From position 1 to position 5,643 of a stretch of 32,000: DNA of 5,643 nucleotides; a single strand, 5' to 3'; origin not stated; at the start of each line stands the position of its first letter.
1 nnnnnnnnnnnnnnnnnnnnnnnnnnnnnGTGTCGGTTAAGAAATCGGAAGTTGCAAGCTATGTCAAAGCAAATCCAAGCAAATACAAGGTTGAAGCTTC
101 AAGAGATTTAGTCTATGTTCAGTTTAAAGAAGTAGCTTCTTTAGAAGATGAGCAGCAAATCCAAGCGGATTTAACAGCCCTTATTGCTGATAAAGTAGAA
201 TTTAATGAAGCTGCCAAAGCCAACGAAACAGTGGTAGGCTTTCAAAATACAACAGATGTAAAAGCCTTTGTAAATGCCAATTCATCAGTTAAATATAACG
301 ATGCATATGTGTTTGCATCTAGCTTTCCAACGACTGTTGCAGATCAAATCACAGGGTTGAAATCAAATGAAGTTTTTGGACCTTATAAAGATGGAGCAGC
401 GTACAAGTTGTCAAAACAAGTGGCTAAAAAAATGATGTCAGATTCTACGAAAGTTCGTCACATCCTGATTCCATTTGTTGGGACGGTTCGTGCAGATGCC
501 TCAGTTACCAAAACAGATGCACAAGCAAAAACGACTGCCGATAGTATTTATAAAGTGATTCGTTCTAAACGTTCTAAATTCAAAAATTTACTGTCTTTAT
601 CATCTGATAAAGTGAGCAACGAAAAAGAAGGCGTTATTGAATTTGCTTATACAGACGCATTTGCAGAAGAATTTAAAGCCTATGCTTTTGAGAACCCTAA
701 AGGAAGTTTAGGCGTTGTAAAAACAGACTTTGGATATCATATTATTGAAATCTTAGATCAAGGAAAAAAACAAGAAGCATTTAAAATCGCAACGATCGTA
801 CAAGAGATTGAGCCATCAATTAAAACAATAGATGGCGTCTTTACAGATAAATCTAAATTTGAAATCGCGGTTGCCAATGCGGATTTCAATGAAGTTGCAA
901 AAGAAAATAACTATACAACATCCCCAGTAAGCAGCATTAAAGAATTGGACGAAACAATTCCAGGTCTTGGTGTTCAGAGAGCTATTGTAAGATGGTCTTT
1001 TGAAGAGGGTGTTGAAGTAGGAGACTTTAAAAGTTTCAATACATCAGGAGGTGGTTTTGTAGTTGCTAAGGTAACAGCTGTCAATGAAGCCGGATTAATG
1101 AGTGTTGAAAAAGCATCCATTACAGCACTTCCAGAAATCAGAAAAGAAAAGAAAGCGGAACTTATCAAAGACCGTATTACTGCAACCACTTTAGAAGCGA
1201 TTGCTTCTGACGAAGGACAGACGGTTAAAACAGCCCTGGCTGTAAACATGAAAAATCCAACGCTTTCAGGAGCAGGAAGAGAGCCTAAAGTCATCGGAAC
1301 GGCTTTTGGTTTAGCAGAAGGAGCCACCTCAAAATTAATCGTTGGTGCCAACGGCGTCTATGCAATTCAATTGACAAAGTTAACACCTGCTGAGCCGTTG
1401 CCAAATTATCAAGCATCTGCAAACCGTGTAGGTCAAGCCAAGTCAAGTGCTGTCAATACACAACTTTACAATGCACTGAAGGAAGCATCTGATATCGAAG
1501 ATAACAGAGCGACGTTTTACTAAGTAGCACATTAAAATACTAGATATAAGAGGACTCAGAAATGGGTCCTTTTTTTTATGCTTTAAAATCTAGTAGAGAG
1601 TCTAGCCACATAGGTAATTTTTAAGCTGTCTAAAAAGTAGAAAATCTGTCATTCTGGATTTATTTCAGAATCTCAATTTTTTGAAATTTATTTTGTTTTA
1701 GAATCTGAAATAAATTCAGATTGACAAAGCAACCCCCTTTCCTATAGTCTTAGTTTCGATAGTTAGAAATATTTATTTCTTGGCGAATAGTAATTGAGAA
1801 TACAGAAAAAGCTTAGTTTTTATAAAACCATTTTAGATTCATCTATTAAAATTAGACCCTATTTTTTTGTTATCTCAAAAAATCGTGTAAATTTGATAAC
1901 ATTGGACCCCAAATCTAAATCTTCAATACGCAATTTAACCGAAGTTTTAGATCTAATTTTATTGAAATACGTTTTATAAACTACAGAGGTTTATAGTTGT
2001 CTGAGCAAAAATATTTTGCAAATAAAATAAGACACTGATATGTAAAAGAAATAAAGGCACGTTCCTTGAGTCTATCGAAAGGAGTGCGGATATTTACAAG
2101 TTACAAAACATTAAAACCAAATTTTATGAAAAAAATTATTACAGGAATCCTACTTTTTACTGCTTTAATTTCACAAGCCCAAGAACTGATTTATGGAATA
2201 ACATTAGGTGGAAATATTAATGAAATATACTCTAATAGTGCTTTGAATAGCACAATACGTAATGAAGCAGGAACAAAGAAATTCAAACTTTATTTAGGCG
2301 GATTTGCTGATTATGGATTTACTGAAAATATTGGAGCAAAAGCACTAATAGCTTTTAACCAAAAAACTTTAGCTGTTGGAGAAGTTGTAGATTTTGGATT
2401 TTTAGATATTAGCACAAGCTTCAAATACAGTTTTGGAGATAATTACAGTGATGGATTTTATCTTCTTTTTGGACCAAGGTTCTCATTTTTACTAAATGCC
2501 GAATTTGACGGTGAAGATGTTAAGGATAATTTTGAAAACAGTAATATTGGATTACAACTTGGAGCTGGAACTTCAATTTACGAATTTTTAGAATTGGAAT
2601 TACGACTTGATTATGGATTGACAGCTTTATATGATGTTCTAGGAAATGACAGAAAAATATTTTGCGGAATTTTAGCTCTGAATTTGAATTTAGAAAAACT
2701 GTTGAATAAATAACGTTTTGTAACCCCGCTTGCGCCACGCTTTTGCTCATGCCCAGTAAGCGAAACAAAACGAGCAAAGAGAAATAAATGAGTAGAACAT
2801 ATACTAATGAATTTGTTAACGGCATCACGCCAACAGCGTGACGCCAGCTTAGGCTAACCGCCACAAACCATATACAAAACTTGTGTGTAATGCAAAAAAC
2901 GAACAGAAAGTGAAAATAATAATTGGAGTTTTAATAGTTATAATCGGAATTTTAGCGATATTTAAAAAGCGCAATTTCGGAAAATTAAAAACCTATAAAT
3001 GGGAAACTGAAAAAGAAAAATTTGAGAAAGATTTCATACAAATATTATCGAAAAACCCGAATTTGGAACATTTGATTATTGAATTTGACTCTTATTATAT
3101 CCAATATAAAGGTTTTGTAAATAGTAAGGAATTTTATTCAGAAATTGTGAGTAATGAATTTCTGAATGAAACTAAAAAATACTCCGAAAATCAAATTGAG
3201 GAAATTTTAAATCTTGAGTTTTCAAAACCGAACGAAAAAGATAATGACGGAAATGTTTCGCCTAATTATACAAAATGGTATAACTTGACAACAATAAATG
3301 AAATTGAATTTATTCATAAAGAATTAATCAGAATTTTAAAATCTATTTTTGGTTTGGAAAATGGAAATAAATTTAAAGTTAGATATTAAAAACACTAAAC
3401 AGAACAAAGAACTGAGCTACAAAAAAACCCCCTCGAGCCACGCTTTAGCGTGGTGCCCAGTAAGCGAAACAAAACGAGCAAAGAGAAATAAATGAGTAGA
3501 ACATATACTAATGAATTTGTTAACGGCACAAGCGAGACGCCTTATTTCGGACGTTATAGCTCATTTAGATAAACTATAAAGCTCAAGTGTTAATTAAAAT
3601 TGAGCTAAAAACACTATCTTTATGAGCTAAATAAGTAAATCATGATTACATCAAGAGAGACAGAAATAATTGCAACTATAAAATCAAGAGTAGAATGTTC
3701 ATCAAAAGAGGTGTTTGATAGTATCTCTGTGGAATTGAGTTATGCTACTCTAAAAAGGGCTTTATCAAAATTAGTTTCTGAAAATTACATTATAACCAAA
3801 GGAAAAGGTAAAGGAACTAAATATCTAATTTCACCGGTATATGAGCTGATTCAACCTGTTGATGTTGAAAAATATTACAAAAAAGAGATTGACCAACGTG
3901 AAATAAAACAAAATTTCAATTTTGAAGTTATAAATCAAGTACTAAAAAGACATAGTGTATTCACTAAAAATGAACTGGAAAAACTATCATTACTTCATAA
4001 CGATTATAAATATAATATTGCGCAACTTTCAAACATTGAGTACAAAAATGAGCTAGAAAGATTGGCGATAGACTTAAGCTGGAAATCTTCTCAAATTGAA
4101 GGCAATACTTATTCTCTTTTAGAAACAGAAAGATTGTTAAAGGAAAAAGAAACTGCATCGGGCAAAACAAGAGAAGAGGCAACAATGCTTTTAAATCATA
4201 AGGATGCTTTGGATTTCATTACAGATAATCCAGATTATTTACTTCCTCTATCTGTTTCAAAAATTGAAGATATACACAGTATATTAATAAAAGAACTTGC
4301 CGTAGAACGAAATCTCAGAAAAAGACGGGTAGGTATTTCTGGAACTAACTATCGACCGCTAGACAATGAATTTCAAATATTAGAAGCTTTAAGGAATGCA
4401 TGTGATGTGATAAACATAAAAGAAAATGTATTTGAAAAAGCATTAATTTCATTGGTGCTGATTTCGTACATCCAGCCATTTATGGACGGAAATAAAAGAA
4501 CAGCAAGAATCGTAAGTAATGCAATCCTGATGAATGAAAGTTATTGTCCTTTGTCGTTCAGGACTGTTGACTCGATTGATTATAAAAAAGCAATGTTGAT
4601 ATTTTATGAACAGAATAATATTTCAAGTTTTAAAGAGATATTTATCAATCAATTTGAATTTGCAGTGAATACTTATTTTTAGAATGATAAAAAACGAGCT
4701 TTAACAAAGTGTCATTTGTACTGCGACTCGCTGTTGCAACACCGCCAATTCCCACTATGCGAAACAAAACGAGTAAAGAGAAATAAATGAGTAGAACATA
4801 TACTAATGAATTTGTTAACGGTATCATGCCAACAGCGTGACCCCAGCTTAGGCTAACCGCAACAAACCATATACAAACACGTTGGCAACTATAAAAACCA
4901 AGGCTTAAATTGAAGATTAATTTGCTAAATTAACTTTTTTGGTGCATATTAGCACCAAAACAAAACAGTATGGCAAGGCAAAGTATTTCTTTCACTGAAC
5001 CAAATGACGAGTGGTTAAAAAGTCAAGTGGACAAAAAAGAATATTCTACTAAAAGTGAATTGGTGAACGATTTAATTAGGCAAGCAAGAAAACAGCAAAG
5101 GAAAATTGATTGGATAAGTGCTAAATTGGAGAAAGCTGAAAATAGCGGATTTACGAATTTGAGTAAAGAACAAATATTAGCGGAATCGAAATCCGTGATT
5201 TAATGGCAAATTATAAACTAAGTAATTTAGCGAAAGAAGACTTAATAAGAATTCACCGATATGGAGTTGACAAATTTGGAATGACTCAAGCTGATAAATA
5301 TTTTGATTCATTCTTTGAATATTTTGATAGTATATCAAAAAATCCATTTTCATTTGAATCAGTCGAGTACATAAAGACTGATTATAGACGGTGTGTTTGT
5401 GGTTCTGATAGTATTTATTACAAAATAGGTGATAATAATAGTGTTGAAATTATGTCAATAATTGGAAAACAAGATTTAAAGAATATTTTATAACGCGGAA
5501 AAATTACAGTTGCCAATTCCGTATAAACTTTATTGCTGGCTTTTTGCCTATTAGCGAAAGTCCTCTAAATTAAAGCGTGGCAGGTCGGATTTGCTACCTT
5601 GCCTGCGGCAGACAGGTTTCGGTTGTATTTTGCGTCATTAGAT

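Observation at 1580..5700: Repeat-punctuated, same-strand cassette array wedged between two housekeeping operons (integron/CALIN-like layout, no recombinase in view)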

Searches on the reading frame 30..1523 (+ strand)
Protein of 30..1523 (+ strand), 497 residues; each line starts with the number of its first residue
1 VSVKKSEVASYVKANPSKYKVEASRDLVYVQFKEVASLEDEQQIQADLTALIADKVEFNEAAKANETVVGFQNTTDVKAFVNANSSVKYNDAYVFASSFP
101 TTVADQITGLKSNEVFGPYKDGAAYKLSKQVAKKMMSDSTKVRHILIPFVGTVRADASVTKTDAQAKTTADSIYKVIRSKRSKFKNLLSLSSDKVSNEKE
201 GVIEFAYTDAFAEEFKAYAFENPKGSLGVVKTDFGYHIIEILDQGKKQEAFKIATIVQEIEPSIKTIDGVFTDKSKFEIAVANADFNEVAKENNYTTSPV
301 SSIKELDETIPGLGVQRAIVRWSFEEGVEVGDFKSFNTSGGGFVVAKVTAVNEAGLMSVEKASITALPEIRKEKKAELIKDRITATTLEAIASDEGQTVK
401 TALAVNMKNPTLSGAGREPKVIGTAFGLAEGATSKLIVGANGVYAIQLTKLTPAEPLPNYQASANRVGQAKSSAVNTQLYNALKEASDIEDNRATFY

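Call 5: search_protein_families(library=pfam, proteins=[window:30-1523:+], max_evalue=0.01)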
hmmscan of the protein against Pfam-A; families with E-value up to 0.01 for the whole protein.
window:30-1523:+ (497 aa): 3 families
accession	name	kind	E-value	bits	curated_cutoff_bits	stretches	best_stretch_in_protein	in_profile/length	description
PF13616.12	Rotamase_3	-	9.8e-23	81.4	22.5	1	125-244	1-115/116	PPIC-type PPIASE domain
PF13145.12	Rotamase_2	-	9.5e-15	55.9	27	1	372-458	36-115/121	PPIC-type PPIASE domain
PF00639.27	Rotamase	-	3.5e-12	47.6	21.7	1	144-241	1-95/97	PPIC-type PPIASE domain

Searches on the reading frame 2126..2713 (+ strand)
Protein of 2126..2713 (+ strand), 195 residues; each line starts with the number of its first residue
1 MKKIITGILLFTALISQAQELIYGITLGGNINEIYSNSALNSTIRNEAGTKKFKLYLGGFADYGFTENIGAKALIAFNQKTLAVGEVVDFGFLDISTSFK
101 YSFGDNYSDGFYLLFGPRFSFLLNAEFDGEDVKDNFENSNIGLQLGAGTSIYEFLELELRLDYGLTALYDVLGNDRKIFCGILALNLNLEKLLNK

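Call 5: search_protein_families(library=pfam, proteins=[window:2126-2713:+], max_evalue=0.01)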
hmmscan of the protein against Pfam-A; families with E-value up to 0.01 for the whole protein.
window:2126-2713:+ (195 aa): 2 families
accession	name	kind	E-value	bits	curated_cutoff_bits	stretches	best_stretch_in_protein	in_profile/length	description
PF13568.12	OMP_b-brl_2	-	1.4e-15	58.3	27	1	17-169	1-174/175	Outer membrane protein beta-barrel domain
PF13505.12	OMP_b-brl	-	7.8e-08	33.1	28.7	1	11-170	6-157/175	Outer membrane protein beta-barrel domain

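Call 72: search_protein_families(library=ncbifam, proteins=[window:2126-2713:+], max_evalue=0.001)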
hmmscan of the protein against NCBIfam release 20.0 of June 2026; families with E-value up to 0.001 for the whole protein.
window:2126-2713:+ (195 aa): 1 family
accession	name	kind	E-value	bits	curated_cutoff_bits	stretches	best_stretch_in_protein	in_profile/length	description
NF049866.1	outer_TDE1717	subfamily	3.2e-08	33.8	135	1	1-149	1-157/210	TDE1717 family outer membrane beta-barrel protein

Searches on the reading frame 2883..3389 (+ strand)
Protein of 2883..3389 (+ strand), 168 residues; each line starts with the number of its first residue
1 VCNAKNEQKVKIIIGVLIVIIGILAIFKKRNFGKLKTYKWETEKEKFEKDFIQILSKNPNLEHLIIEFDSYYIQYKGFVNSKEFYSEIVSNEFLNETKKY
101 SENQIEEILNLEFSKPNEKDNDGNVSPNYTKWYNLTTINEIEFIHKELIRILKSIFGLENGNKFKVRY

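Call 5: search_protein_families(library=pfam, proteins=[window:2883-3389:+], max_evalue=0.01)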
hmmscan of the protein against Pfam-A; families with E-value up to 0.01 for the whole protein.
window:2883-3389:+ (168 aa): 1 family
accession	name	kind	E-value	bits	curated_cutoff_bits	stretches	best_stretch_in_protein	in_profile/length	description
PF22552.1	TY-Chap3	-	0.0068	17.5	27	1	46-128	5-84/117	T3SS (YopN, CesT) and YbjN peptide-binding chaperone 3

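Call 30: search_protein_families(library=pfam, proteins=[window:2883-3386:+], max_evalue=0.01)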
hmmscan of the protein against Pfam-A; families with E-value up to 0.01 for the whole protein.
seq(168 aa): 1 family
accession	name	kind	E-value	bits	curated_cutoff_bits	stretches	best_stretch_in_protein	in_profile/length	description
PF22552.1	TY-Chap3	-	0.0068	17.5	27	1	46-128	5-84/117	T3SS (YopN, CesT) and YbjN peptide-binding chaperone 3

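Call 72: search_protein_families(library=ncbifam, proteins=[window:2883-3389:+], max_evalue=0.001)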
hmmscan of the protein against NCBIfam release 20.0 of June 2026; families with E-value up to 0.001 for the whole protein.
window:2883-3389:+ (168 aa): 0 families

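Call 73: search_protein_families(library=padloc, proteins=[window:2883-3389:+], max_evalue=0.001)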
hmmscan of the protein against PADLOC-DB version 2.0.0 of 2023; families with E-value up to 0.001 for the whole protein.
window:2883-3389:+ (168 aa): 0 families

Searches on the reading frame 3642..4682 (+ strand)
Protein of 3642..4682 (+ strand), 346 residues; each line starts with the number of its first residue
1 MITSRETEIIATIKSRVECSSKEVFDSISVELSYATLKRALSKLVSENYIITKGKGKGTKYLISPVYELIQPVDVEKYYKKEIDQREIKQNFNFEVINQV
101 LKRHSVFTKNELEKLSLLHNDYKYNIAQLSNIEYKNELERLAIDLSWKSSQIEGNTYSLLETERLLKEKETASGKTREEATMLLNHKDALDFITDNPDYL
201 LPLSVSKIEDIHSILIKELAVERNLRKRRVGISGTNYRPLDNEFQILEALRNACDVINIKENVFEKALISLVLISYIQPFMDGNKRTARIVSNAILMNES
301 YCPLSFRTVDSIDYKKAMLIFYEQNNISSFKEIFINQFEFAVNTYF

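Call 5: search_protein_families(library=pfam, proteins=[window:3642-4682:+], max_evalue=0.01)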
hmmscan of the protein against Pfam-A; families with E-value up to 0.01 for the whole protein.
window:3642-4682:+ (346 aa): 3 families
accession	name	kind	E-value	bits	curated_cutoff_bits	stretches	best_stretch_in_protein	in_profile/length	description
PF02661.23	Fic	-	5.7e-14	53.2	24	1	202-296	1-93/93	Fic/DOC family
PF03965.22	Penicillinase_R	-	0.00015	22.5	22.6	1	2-62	1-63/115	Penicillinase repressor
PF07106.19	TBPIP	-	0.0037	17.6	22.8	0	20-63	18-61/62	TBPIP/Hop2 winged helix domain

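Call 10: find_encoding_contigs(protein=window:3642-4682:+, flank=10000, max_places=10)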
Protein window:3642-4682:+ (346 aa): 22 contigs read that carry it; 10 places shown.
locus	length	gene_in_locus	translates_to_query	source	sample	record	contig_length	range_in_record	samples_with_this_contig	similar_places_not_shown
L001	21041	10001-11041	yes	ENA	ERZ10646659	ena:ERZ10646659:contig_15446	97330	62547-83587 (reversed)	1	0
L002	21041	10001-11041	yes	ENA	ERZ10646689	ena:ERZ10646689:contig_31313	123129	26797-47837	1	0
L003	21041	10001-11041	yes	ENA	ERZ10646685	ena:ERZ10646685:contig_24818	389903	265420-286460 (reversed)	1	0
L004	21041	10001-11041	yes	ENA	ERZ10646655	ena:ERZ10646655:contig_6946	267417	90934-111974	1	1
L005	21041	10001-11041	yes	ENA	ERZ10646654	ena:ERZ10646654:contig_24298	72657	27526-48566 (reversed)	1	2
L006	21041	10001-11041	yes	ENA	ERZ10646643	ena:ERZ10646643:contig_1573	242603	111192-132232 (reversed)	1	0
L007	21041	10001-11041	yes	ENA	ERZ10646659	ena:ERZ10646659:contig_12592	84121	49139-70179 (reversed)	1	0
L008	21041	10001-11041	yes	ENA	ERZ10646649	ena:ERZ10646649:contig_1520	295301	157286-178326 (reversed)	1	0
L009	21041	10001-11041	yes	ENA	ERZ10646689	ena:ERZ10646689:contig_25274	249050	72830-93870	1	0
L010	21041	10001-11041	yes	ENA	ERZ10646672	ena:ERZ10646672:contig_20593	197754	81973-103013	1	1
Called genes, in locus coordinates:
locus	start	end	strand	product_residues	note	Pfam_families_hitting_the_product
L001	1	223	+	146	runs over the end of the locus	PF03309:Pan_kinase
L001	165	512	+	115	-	PF03309:Pan_kinase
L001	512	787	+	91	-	-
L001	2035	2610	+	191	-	-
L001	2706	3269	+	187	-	PF13424:TPR_12 (faint), PF13432:TPR_16 (faint), PF00515:TPR_1 (faint), PF07719:TPR_2 (faint), PF13174:TPR_6 (faint), PF13181:TPR_8 (faint)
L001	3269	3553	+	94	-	-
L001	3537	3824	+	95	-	PF06835:LptC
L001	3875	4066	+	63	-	-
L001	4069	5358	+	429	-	PF01595:CNNM, PF00571:CBS (weak), PF03471:CorC_HlyC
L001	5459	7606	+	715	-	PF13623:SurA_N_2, PF13624:SurA_N_3, PF13145:Rotamase_2 (faint), PF13616:Rotamase_3, PF00639:Rotamase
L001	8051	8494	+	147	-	-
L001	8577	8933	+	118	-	PF04343:DUF488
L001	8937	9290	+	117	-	-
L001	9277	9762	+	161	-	-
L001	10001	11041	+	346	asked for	PF02661:Fic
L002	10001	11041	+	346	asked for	PF02661:Fic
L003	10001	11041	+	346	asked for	PF02661:Fic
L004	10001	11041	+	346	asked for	PF02661:Fic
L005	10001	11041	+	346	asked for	PF02661:Fic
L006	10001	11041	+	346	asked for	PF02661:Fic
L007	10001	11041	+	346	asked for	PF02661:Fic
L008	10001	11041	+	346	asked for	PF02661:Fic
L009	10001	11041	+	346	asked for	PF02661:Fic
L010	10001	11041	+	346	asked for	PF02661:Fic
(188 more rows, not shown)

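Call 72: search_protein_families(library=ncbifam, proteins=[window:3642-4682:+], max_evalue=0.001)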
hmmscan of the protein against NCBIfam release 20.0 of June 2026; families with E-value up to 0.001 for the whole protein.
window:3642-4682:+ (346 aa): 1 family
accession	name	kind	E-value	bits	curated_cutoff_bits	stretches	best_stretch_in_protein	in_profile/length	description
NF046029.1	ProtAdlyltaseNmFic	equivalog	3e-06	27.1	230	1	206-318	30-137/177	protein adenylyltransferase Fic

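Call 73: search_protein_families(library=padloc, proteins=[window:3642-4682:+], max_evalue=0.001)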
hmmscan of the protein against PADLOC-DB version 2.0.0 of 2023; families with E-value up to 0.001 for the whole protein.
window:3642-4682:+ (346 aa): 8 families
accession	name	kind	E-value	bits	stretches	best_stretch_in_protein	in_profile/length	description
PDLC03963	SoFic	-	6.8e-18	63.2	1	146-301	61-217/361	-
PDLC04840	PDC-S04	-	2e-17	61.7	1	136-340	6-214/227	-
PDLC04836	PDC-S04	-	3.3e-09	34.3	1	140-325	24-216/244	-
PDLC04837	PDC-S04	-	8.6e-09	33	1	135-340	18-226/234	-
PDLC04842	PDC-S04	-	9.1e-07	26.8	1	205-318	44-152/202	-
PDLC04839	PDC-S04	-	1e-05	23.3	1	260-318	123-183/205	-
PDLC04841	PDC-S04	-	1e-05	23.3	1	205-320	142-252/292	-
PDLC04838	PDC-S04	-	4e-05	21.5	1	260-335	125-199/209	-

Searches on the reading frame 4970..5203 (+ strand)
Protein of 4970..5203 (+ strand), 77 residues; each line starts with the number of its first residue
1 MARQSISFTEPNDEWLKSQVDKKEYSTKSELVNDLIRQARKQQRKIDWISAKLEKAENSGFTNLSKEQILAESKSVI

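Call 5: search_protein_families(library=pfam, proteins=[window:4970-5203:+], max_evalue=0.01)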
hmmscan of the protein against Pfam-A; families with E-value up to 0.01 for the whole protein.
window:4970-5203:+ (77 aa): 1 family
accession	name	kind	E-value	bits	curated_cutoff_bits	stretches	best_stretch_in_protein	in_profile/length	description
PF03693.20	ParD_antitoxin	-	0.0044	17.8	21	1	5-63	6-64/81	Bacterial antitoxin of ParD toxin-antitoxin type II system and RHH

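Call 72: search_protein_families(library=ncbifam, proteins=[window:4970-5203:+], max_evalue=0.001)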
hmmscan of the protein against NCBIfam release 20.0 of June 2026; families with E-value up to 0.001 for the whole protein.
window:4970-5203:+ (77 aa): 2 families
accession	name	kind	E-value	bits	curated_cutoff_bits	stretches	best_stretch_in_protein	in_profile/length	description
TIGR02606.1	antidote_CC2985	hypoth_equivalog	1.8e-08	34.3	46.2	1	5-70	3-69/70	type II toxin-antitoxin system ParD family antitoxin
NF001884.0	PRK00630.1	subfamily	0.00022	21.4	119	1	3-43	12-52/148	nickel responsive regulator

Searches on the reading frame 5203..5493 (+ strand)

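Call 5: search_protein_families(library=pfam, proteins=[window:5203-5493:+], max_evalue=0.01)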
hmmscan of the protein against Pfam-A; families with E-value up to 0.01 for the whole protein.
window:5203-5493:+ (96 aa): 1 family
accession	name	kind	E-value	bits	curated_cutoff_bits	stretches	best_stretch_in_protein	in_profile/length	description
PF05016.21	ParE_toxin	-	1.8e-11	44.9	23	1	4-87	1-83/89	ParE toxin of type II toxin-antitoxin system, parDE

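Call 72: search_protein_families(library=ncbifam, proteins=[window:5203-5493:+], max_evalue=0.001)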
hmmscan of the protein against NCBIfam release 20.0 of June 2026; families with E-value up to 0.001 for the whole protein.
window:5203-5493:+ (96 aa): 0 families

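Call 73: search_protein_families(library=padloc, proteins=[window:5203-5493:+], max_evalue=0.001)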
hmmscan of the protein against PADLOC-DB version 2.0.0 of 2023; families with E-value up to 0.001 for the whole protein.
window:5203-5493:+ (96 aa): 0 families
